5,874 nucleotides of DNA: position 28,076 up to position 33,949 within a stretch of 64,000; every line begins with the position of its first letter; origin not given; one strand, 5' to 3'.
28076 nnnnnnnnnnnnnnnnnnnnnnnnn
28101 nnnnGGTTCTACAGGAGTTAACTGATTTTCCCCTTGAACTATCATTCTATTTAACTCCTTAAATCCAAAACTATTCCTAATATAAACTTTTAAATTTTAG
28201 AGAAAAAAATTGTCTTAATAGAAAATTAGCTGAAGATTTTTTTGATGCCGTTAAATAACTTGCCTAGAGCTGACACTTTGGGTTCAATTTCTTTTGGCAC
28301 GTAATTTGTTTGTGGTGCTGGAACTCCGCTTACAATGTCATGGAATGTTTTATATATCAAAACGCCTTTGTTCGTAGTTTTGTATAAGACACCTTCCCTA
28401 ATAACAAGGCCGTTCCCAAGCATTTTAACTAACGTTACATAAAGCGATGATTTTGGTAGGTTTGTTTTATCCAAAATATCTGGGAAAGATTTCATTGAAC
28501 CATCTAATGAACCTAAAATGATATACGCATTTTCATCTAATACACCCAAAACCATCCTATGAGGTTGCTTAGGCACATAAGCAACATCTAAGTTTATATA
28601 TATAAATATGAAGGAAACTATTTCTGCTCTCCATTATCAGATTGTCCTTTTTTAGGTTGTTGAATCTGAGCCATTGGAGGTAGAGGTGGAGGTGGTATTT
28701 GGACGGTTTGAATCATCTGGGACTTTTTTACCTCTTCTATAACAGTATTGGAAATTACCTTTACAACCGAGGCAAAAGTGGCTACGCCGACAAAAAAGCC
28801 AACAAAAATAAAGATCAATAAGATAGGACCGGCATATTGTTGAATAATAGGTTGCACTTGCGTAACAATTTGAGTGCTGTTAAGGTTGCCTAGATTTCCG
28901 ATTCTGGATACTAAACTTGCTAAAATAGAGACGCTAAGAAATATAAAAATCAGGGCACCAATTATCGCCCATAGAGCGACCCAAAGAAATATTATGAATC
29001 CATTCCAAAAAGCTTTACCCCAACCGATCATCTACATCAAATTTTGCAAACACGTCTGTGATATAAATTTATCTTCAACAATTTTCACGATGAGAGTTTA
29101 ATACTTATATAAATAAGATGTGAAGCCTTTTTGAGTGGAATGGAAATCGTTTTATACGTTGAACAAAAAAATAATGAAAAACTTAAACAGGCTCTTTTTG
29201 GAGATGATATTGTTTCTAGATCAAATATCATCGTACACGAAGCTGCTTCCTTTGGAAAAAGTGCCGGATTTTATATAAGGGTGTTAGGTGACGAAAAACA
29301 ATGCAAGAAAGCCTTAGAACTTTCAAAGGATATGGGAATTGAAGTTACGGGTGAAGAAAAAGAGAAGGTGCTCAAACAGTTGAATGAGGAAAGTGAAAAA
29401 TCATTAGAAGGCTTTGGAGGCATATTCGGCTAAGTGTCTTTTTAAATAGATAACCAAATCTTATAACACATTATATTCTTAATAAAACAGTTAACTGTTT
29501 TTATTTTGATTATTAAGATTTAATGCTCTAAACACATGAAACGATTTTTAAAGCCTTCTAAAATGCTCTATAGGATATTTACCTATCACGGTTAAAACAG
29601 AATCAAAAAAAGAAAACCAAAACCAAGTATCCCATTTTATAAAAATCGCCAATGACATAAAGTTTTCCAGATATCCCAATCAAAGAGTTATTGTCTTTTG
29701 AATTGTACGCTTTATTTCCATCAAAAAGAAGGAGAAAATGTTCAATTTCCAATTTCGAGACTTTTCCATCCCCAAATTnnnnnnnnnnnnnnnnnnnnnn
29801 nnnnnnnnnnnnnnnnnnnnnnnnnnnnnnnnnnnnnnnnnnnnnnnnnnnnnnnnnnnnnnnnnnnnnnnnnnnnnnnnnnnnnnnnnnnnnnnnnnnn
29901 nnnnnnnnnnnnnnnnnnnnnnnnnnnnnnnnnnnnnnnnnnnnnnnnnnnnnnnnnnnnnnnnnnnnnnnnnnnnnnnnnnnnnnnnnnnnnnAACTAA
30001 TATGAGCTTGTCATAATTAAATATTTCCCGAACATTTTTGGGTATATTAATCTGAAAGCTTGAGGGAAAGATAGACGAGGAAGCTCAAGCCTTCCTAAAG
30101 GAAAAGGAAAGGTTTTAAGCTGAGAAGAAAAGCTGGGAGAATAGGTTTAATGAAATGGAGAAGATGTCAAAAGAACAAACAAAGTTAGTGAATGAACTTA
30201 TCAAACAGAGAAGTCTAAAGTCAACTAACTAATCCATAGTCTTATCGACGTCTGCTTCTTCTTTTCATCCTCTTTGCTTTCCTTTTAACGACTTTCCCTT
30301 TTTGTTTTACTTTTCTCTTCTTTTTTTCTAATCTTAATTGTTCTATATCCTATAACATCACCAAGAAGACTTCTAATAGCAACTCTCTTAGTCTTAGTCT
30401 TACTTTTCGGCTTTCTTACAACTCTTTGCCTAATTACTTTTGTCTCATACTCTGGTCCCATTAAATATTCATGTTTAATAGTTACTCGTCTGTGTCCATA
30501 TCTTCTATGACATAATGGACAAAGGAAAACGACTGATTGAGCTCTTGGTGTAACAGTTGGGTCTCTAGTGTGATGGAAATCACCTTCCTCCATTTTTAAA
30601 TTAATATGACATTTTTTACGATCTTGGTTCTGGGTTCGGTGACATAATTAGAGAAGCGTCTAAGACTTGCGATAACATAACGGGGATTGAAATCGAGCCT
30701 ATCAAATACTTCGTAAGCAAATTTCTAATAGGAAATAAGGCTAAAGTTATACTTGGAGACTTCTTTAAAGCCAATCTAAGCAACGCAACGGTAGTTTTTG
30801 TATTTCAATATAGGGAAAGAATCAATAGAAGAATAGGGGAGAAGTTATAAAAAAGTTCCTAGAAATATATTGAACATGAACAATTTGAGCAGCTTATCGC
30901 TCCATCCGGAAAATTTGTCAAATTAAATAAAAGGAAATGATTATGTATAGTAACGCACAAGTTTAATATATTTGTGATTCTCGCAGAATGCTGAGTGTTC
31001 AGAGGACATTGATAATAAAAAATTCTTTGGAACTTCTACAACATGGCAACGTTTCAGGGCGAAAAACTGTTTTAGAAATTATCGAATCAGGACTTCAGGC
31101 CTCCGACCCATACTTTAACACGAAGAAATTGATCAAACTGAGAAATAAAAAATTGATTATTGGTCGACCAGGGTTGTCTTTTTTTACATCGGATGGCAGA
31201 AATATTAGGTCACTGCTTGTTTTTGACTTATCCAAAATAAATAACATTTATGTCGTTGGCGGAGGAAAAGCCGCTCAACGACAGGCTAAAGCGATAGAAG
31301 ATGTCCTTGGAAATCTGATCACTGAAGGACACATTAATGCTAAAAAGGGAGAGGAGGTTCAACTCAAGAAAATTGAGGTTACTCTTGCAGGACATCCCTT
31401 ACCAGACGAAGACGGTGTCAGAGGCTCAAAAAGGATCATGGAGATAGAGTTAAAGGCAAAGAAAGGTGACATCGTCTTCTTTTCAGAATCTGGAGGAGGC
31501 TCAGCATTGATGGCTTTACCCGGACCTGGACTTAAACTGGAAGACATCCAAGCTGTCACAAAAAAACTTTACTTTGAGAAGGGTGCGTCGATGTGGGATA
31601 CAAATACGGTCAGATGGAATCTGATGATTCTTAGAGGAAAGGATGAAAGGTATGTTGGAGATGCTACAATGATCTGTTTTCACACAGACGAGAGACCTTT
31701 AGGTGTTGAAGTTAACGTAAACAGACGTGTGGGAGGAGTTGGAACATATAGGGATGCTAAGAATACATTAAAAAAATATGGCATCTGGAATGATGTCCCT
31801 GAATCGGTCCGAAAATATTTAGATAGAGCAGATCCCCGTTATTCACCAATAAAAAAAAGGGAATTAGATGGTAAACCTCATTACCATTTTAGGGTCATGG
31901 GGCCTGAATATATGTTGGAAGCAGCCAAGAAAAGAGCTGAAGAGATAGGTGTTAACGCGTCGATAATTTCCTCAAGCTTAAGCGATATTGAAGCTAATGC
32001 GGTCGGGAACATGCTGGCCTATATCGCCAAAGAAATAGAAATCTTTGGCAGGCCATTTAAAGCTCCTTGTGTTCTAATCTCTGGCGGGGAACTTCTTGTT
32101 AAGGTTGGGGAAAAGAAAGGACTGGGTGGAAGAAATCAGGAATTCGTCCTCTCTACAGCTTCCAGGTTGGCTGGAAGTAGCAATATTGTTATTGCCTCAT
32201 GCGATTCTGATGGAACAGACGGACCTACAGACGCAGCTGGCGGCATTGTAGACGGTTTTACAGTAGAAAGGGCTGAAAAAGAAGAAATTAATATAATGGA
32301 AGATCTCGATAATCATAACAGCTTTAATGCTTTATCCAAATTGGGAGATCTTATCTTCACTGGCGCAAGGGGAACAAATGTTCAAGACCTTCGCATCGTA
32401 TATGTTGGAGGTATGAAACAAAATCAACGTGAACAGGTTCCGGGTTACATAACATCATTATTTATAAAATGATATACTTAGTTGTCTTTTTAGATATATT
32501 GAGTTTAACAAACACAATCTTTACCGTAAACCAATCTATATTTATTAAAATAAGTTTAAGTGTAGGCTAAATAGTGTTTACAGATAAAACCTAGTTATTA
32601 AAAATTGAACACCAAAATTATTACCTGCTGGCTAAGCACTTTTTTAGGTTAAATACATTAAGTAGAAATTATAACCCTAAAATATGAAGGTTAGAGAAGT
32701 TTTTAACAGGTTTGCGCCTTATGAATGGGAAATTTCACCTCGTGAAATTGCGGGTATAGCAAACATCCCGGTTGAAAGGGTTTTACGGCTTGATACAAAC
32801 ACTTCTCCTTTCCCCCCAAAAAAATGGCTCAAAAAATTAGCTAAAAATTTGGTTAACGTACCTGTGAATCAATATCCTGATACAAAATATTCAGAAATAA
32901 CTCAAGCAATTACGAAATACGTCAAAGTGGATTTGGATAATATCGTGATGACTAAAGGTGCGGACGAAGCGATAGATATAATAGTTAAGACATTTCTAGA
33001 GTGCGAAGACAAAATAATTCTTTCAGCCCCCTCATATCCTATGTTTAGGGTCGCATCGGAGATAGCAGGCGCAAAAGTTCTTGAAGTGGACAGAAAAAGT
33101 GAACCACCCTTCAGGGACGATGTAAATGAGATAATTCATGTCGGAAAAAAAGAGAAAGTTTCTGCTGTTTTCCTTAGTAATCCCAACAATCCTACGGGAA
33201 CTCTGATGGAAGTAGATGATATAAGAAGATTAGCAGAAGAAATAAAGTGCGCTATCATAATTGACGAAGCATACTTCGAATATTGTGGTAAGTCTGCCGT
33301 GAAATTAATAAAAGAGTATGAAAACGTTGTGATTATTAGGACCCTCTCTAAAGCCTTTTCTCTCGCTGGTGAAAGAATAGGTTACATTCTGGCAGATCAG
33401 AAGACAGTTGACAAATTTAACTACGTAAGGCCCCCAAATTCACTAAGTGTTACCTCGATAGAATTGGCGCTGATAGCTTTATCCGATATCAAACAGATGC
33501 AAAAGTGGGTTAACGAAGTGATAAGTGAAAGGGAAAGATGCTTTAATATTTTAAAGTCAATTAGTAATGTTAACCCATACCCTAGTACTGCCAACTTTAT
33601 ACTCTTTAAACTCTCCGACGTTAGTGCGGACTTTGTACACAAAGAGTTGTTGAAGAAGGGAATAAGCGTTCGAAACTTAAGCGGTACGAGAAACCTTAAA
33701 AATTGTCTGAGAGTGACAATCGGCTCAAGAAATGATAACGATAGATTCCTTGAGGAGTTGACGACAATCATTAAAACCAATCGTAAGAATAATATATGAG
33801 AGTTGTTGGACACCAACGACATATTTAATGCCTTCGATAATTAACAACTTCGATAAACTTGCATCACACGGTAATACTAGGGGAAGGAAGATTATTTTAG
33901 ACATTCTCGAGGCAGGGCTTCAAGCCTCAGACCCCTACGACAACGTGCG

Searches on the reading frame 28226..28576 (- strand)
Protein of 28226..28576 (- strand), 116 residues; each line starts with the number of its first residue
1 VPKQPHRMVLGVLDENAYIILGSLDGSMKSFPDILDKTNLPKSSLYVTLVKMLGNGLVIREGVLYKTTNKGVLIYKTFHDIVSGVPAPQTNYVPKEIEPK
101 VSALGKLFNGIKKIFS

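Call 31: search_protein_families(library=pfam, proteins=[window:28226-28576:-], max_evalue=0.01)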
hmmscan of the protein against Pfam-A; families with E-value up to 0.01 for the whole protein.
window:28226-28576:- (116 aa): 1 family
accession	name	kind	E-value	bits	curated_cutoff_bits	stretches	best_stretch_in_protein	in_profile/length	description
PF14947.12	HTH_45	-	0.0013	19.1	25.5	1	20-80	11-71/77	Winged helix-turn-helix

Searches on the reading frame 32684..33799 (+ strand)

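Call 48: search_protein_families(library=pfam, proteins=[window:32684-33799:+], max_evalue=0.001)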
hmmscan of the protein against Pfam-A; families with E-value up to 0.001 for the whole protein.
window:32684-33799:+ (371 aa): 3 families
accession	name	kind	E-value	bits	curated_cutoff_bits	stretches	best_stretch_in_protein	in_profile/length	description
PF00155.27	Aminotran_1_2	-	2.5e-53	182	19.7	1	33-359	3-361/361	Aminotransferase class I and II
PF00266.25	Aminotran_5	-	1.5e-08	34.5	21.5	1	67-196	43-177/371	Aminotransferase class-V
PF04864.19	Alliinase_C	-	0.00021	20.7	22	0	110-247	98-220/363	Allinase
